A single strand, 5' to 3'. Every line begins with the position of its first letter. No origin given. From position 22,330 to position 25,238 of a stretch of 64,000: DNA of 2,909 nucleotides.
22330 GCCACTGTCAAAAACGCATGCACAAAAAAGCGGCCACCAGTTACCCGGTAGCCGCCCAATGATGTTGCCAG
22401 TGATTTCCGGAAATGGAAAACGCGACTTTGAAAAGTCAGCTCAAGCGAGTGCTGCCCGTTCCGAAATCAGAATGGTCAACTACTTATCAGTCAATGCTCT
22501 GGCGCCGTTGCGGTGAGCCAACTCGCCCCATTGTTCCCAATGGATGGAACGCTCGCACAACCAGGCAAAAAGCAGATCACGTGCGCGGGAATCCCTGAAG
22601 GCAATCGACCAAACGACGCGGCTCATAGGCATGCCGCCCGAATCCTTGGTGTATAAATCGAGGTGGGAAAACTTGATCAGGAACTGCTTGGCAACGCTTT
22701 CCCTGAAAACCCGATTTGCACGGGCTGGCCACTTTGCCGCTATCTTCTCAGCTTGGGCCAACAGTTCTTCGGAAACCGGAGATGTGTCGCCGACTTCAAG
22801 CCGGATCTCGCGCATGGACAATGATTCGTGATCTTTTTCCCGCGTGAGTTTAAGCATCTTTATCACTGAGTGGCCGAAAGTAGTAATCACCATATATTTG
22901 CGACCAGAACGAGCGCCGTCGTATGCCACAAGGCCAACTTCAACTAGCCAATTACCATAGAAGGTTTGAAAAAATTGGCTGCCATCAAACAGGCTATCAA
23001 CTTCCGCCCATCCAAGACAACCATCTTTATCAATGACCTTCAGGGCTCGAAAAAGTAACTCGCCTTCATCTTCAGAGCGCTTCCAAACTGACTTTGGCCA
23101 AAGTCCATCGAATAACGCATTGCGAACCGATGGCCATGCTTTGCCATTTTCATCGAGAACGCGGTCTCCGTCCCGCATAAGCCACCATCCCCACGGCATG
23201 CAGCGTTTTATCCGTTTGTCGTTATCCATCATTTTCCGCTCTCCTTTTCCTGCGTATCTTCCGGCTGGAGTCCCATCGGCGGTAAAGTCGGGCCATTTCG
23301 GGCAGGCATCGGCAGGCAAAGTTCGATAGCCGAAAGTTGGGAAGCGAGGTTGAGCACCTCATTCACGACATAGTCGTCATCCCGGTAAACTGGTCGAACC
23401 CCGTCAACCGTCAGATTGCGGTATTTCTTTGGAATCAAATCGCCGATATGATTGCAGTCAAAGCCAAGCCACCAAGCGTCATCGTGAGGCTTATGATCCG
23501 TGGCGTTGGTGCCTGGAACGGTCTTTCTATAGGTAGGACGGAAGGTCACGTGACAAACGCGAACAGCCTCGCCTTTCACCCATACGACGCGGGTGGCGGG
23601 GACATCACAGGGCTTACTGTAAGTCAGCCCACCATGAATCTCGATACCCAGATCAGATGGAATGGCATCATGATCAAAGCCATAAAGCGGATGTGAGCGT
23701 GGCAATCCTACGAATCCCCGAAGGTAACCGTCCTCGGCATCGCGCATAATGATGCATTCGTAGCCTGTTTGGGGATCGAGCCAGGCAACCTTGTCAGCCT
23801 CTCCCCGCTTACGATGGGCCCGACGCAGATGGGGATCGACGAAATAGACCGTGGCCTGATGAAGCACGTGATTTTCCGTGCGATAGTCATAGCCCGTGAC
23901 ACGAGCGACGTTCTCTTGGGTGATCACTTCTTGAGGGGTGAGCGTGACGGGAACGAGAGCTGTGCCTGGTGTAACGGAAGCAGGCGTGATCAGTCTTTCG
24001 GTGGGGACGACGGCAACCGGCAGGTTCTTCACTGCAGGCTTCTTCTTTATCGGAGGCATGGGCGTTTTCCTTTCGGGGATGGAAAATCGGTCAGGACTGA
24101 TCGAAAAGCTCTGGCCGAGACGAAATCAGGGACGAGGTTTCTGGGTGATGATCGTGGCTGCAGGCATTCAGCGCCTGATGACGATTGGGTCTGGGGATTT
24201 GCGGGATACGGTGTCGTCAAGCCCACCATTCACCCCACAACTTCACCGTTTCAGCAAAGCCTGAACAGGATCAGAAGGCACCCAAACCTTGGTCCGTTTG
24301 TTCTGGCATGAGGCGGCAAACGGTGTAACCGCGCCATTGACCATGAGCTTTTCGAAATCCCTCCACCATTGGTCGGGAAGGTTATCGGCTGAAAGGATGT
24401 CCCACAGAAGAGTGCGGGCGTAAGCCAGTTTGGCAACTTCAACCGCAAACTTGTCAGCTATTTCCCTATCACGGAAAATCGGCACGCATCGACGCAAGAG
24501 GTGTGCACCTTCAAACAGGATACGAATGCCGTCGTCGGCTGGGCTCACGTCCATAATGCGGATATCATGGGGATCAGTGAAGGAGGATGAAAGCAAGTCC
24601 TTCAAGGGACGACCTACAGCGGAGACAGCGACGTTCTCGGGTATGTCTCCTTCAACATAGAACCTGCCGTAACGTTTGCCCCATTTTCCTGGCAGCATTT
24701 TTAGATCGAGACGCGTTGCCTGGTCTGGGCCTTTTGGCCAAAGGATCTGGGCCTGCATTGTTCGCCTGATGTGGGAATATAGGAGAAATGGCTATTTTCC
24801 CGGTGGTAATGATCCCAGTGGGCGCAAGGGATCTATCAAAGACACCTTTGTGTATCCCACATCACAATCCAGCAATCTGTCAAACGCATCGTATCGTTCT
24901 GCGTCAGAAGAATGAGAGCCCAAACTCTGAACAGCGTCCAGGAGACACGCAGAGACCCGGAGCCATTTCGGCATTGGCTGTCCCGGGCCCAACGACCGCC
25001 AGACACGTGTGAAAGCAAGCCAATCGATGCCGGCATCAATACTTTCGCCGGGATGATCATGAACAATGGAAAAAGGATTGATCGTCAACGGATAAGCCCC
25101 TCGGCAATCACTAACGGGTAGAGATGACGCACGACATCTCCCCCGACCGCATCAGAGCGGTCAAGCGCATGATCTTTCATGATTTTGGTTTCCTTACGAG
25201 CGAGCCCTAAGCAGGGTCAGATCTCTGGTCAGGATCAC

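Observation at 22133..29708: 7.6-kb inverted-repeat-bounded element 5 nt downstream of tRNA-Gln, with no intact mobility gene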

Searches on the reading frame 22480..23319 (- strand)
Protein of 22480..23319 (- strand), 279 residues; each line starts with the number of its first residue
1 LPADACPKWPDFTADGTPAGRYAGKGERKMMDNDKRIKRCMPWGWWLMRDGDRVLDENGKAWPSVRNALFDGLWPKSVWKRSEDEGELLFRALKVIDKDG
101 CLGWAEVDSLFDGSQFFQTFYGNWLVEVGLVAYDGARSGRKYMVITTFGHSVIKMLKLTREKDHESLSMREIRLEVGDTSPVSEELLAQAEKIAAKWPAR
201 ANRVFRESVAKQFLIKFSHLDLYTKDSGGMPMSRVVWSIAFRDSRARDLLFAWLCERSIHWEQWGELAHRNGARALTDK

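Call 7: search_protein_families(library=pfam, proteins=[window:22480-23319:-], max_evalue=0.1)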
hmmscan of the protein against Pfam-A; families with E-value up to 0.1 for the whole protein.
window:22480-23319:- (279 aa): 0 families

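Call 8: search_protein_families(library=ncbifam, proteins=[window:22480-23319:-], max_evalue=0.1)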
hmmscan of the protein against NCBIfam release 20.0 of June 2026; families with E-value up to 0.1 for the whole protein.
window:22480-23319:- (279 aa): 0 families

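Call 18: search_protein_families(library=padloc, proteins=[window:22480-23319:-], max_evalue=0.1)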
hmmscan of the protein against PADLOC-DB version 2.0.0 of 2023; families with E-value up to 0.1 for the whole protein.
window:22480-23319:- (279 aa): 0 families

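Call 19: search_protein_families(library=phrogs, proteins=[window:22480-23319:-], max_evalue=0.1)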
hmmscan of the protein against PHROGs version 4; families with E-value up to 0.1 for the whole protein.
window:22480-23319:- (279 aa): 0 families

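Call 37: find_encoding_contigs(protein=window:22480-23319:-, flank=10000, max_places=10)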
Protein window:22480-23319:- (279 aa): no gene with exactly this product is on record in the collection.

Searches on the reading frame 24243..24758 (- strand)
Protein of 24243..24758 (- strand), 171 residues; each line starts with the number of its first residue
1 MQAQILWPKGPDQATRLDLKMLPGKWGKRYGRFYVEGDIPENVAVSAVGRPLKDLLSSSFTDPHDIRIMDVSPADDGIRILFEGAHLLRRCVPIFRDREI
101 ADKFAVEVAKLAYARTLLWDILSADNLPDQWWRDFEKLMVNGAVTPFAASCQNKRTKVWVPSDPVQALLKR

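Call 7: search_protein_families(library=pfam, proteins=[window:24243-24758:-], max_evalue=0.1)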
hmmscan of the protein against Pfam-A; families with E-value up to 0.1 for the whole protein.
window:24243-24758:- (171 aa): 0 families

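Call 8: search_protein_families(library=ncbifam, proteins=[window:24243-24758:-], max_evalue=0.1)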
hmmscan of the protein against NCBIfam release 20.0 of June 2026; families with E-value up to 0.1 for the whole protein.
window:24243-24758:- (171 aa): 0 families

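Call 18: search_protein_families(library=padloc, proteins=[window:24243-24758:-], max_evalue=0.1)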
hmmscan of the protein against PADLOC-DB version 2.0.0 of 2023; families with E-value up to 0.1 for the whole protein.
window:24243-24758:- (171 aa): 0 families

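Call 19: search_protein_families(library=phrogs, proteins=[window:24243-24758:-], max_evalue=0.1)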
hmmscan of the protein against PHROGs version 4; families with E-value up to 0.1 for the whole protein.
window:24243-24758:- (171 aa): 0 families

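Call 103: find_encoding_contigs(protein=window:24243-24758:-, flank=10000, max_places=10)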
Protein window:24243-24758:- (171 aa): 9 contigs read that carry it; 6 places shown.
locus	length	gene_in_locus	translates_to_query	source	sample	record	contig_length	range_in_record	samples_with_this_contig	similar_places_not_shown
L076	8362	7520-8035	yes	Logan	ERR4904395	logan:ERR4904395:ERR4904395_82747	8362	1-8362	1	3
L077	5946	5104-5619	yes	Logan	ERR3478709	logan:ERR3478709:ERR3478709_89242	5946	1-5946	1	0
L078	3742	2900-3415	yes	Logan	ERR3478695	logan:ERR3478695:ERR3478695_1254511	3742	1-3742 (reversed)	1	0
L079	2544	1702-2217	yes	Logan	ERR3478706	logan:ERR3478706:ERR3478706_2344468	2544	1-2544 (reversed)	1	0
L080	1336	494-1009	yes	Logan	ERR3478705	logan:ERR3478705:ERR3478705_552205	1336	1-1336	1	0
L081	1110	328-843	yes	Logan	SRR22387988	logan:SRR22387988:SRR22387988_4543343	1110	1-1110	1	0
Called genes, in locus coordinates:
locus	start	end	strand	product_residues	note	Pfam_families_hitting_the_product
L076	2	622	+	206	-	?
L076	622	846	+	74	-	PF06906:DUF1272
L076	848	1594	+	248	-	PF08543:Phos_pyr_kin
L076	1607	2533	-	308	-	PF18306:LDcluster4 (weak), PF03641:Lysine_decarbox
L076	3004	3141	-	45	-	-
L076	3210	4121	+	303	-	-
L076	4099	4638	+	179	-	-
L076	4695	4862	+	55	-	-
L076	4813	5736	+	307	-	-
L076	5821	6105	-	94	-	PF12840:HTH_20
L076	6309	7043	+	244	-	-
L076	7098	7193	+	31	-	-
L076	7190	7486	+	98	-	-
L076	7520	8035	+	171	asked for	-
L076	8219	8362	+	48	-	?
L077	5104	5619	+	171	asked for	-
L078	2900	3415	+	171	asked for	-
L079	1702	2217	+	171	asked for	-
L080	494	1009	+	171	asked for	-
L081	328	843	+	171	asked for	-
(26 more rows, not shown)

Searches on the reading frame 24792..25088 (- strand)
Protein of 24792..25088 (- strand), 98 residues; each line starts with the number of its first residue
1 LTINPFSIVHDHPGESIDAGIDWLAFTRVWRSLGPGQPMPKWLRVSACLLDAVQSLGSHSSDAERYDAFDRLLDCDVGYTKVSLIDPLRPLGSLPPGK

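Call 48: search_protein_families(library=pfam, proteins=[window:24792-25088:-], max_evalue=0.01)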
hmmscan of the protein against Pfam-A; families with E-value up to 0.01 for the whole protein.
window:24792-25088:- (98 aa): 0 families
